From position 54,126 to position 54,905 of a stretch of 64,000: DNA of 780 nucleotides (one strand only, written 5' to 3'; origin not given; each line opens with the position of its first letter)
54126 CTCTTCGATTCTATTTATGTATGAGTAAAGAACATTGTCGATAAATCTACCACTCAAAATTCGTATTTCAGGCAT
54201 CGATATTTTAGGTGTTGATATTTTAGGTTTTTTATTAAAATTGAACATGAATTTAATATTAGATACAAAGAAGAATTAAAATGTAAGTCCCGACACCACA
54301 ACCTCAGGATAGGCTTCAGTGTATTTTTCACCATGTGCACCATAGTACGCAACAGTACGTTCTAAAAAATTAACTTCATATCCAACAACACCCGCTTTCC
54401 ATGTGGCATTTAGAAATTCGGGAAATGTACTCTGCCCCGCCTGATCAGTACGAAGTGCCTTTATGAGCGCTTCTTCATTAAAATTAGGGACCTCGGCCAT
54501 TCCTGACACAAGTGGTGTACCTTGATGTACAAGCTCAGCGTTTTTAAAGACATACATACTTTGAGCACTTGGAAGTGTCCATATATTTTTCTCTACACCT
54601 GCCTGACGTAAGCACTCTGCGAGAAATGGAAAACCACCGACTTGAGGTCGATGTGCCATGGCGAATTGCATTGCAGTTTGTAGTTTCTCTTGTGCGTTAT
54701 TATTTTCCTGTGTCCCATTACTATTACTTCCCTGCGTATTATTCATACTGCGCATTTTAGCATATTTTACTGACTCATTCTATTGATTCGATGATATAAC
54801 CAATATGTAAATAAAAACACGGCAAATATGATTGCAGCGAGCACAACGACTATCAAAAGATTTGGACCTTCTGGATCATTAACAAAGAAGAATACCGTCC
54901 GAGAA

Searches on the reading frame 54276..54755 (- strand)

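Call 81: search_protein_families(library=pfam, proteins=[window:54276-54755:-], max_evalue=0.01)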
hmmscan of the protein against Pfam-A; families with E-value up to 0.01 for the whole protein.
window:54276-54755:- (159 aa): 1 family
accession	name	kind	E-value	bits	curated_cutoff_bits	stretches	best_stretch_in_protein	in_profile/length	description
PF07166.16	DUF1398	-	1.3e-06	28.9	22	1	41-143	12-113/119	Protein of unknown function (DUF1398)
